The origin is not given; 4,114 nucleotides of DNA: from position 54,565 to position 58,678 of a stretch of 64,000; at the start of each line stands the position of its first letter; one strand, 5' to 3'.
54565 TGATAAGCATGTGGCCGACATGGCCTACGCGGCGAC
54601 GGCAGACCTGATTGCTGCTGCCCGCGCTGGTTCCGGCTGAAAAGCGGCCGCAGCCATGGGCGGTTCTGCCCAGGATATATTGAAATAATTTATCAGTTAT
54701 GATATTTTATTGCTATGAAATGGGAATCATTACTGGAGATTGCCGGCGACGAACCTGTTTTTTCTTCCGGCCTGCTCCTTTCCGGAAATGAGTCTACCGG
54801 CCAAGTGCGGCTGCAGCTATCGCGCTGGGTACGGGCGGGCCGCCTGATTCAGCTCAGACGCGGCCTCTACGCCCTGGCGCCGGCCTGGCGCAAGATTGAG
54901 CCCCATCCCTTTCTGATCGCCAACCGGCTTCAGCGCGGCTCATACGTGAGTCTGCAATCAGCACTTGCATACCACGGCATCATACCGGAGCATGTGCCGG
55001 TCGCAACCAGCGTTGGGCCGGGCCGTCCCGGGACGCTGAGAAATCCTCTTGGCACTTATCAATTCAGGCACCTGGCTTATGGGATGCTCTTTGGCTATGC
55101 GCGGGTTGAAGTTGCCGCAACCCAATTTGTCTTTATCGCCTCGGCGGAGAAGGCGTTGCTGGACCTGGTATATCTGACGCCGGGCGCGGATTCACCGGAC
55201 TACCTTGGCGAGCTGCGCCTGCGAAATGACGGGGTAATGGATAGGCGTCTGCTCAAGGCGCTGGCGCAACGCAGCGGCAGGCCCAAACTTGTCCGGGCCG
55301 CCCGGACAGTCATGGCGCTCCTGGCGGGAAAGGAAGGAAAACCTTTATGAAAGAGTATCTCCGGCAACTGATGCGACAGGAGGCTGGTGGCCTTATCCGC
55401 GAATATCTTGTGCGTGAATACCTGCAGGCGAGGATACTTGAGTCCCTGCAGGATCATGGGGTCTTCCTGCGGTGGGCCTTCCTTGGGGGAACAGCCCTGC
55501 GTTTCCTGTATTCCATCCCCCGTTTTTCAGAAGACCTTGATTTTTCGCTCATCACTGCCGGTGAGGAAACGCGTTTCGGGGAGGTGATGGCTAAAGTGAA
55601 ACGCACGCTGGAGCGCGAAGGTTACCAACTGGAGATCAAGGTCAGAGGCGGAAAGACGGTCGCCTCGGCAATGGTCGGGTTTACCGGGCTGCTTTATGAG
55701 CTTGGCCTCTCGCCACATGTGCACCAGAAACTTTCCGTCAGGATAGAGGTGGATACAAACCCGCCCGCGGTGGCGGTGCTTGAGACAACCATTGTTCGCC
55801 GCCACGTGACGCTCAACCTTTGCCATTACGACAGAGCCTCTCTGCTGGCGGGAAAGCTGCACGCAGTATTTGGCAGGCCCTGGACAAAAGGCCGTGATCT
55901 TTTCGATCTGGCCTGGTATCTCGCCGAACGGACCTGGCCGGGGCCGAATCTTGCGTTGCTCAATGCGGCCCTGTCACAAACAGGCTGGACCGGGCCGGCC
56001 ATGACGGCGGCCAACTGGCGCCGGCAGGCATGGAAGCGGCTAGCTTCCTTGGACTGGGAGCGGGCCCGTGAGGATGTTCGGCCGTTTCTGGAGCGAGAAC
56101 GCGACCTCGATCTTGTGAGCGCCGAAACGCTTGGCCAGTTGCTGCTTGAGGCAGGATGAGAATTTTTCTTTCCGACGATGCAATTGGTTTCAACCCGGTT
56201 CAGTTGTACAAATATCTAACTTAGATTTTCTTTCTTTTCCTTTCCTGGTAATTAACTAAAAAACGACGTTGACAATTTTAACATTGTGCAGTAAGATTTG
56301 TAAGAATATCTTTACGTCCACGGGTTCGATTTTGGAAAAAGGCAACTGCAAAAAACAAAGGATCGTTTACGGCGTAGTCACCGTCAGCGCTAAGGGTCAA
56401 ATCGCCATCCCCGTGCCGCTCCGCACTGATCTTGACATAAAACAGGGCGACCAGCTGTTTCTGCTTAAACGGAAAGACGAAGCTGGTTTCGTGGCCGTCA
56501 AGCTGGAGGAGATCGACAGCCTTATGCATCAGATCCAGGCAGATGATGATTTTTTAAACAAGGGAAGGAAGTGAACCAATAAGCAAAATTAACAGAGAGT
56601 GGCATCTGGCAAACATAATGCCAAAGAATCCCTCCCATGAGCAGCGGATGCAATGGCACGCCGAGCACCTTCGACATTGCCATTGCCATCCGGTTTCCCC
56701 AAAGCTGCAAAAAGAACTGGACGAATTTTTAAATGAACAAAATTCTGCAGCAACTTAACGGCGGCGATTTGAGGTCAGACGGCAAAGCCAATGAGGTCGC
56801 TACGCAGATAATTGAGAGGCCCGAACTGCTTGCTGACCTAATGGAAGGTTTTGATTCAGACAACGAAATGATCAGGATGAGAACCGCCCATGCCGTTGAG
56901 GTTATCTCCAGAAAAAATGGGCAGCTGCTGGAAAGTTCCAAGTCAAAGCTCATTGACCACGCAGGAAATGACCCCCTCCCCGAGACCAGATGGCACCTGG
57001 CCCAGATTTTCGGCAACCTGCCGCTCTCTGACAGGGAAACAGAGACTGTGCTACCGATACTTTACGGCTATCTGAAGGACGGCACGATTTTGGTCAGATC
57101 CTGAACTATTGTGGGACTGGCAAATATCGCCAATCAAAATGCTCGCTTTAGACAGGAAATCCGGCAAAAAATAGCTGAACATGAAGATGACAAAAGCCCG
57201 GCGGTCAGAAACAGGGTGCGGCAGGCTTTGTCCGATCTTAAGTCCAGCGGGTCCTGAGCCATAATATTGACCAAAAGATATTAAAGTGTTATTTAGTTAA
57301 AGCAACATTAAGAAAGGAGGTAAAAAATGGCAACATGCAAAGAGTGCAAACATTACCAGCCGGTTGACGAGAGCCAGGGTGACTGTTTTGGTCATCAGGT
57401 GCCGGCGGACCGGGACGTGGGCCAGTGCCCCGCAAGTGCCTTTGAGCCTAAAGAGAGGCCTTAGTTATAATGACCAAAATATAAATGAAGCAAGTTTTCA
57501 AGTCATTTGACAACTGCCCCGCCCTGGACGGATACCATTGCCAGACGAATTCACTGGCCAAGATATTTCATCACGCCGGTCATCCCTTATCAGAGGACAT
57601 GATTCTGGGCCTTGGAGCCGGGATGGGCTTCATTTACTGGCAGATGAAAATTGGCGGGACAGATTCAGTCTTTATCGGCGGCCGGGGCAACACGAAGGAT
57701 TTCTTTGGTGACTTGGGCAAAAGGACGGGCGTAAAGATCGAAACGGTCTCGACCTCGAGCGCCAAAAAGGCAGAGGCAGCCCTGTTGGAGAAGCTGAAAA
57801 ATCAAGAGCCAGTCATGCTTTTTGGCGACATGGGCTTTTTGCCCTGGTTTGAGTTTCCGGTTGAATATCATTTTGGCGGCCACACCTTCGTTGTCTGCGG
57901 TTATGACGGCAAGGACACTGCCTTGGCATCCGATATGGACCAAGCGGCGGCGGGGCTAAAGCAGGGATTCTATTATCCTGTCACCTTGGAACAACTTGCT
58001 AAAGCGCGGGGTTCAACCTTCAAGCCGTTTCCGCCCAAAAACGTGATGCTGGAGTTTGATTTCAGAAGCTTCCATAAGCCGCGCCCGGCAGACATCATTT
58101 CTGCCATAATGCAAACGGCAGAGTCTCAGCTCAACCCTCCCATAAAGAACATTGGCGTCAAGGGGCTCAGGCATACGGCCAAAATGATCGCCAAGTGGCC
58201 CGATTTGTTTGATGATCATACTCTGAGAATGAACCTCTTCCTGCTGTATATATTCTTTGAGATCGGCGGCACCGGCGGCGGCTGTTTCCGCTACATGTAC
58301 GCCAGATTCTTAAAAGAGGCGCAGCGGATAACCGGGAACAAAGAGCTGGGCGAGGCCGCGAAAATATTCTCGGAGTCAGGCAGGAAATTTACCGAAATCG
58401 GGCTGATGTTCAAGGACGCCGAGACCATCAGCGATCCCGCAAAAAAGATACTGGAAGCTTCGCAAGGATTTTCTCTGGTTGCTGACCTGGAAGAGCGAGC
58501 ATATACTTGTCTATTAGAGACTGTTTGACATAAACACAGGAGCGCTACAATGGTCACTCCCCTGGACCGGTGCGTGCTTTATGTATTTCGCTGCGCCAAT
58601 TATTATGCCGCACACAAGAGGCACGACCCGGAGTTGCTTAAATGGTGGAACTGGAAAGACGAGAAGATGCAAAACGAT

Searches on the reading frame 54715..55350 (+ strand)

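Call 8: search_protein_families(library=ncbifam, proteins=[window:54715-55350:+], max_evalue=1)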
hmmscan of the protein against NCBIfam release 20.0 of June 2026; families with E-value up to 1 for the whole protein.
window:54715-55350:+ (211 aa): 1 family
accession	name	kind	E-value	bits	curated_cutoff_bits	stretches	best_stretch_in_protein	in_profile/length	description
NF047376.1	TAA_AbiEi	equivalog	1.6e-11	44.2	150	1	24-152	31-162/172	type IV toxin-antitoxin system AbiEi family antitoxin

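Call 9: search_protein_families(library=pfam, proteins=[window:54715-55350:+], max_evalue=1)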
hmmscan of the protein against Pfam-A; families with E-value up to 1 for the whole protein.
window:54715-55350:+ (211 aa): 1 family
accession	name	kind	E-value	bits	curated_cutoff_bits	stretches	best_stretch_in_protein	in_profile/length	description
PF13338.12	AbiEi_4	-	1.6e-05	25.4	25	1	34-55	28-49/49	Transcriptional regulator, AbiEi antitoxin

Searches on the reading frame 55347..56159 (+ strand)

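Call 8: search_protein_families(library=ncbifam, proteins=[window:55347-56159:+], max_evalue=1)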
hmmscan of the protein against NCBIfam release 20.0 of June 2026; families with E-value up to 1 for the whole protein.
window:55347-56159:+ (270 aa): 0 families

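Call 9: search_protein_families(library=pfam, proteins=[window:55347-56159:+], max_evalue=1)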
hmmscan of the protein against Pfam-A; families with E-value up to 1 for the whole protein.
window:55347-56159:+ (270 aa): 1 family
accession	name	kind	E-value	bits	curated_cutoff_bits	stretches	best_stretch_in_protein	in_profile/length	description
PF08843.17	AbiEii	-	1e-25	91.5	22.5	1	29-249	1-228/238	Nucleotidyl transferase AbiEii toxin, Type IV TA system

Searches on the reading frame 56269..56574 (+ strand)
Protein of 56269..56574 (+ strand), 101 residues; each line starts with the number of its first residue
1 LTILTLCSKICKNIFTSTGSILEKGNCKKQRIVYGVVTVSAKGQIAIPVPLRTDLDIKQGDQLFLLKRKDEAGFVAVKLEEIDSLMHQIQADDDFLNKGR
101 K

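Call 8: search_protein_families(library=ncbifam, proteins=[window:56269-56574:+], max_evalue=1)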
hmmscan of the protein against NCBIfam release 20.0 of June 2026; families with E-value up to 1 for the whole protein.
window:56269-56574:+ (101 aa): 6 families
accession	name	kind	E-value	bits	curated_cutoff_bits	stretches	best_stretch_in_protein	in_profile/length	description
TIGR01439.1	lp_hng_hel_AbrB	domain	1.6e-08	34.1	28.3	1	37-71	2-36/44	transcriptional regulator, AbrB family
NF040962.1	near_HgcAB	equivalog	4.7e-07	29.5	70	1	33-89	4-60/70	HgcAB-associated protein HgcC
NF006352.0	PRK08577.1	equivalog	0.00035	20.6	140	1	33-75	3-45/136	hypothetical protein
NF001477.0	PRK00326.2-4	equivalog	0.0024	17.8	162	1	39-98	12-71/155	division/cell wall cluster transcriptional repressor MraZ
NF007429.0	PRK09974.1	equivalog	0.023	14.6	125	1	29-76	7-54/114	type II toxin-antitoxin system PrlF family antitoxin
NF033820.0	STM0539_fam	subfamily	0.044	13.4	50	1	23-96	64-135/141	STM0539 family protein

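Call 9: search_protein_families(library=pfam, proteins=[window:56269-56574:+], max_evalue=1)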
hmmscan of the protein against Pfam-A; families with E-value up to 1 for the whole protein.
window:56269-56574:+ (101 aa): 3 families
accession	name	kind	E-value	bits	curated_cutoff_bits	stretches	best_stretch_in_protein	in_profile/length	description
PF04014.23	MazE_antitoxin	-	5.4e-05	23.5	24.7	1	36-70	1-35/48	Antidote-toxin recognition MazE, bacterial antitoxin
PF04619.18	Adhesin_Dr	-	0.064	13.7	23.6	1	11-84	19-90/139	Dr-family adhesin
PF16741.10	mRNA_decap_C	-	0.19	11.6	27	1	83-98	11-26/43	mRNA-decapping enzyme C-terminus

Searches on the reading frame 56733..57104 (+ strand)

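Call 8: search_protein_families(library=ncbifam, proteins=[window:56733-57104:+], max_evalue=1)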
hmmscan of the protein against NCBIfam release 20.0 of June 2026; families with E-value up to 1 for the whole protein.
window:56733-57104:+ (123 aa): 0 families

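Call 9: search_protein_families(library=pfam, proteins=[window:56733-57104:+], max_evalue=1)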
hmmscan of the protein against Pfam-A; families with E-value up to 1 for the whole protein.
window:56733-57104:+ (123 aa): 3 families
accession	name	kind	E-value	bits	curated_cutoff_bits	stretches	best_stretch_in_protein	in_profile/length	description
PF13646.12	HEAT_2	-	0.0021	18.7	27.7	1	27-90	27-84/88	HEAT repeats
PF02985.28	HEAT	-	0.025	15.3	23.5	0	36-59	5-28/31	HEAT repeat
PF05394.16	AvrB_AvrC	-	0.04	13.6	23.2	1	42-103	189-251/326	Avirulence protein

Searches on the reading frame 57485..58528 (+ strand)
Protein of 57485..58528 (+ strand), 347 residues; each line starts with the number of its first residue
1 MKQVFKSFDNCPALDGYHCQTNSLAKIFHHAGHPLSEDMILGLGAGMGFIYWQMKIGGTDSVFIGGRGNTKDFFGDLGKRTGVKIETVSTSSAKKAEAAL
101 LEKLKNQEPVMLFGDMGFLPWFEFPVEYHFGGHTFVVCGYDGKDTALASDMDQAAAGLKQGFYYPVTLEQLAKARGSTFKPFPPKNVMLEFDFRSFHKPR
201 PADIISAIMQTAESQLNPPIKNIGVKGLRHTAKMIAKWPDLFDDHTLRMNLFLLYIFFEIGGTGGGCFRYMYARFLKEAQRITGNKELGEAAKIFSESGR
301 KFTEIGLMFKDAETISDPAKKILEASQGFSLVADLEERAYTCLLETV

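Call 8: search_protein_families(library=ncbifam, proteins=[window:57485-58528:+], max_evalue=1)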
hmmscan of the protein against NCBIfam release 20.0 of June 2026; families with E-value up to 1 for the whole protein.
window:57485-58528:+ (347 aa): 4 families
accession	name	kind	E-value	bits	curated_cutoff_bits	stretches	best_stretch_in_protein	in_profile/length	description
NF053550.1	DarH_acyl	equivalog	4.7e-40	137.7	300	1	18-342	9-323/325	BtrH-related acyltransferase DarH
TIGR03938.2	deacetyl_PgaB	equivalog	0.11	10.7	321.9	1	150-192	30-71/621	poly-beta-1,6-N-acetyl-D-glucosamine N-deacetylase PgaB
NF005710.0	PRK07522.1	subfamily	0.13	11.4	412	1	158-224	229-295/391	acetylornithine deacetylase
NF011177.0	PRK14582.1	equivalog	0.15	10.2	923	1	151-197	74-121/671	poly-beta-1,6-N-acetyl-D-glucosamine N-deacetylase PgaB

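Call 9: search_protein_families(library=pfam, proteins=[window:57485-58528:+], max_evalue=1)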
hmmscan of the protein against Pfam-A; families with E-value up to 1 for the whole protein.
window:57485-58528:+ (347 aa): 3 families
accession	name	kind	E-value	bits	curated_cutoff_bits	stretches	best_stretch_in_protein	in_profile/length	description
PF16169.10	DUF4872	-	5.6e-37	127.6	28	1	170-341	2-171/173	Domain of unknown function (DUF4872)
PF14399.12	BtrH_N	-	4.6e-30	105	29.7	1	18-150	1-133/134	Butirosin biosynthesis protein H, N-terminal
PF13529.12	Peptidase_C39_2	-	0.0012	19.9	24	1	76-144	72-134/143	Peptidase_C39 like family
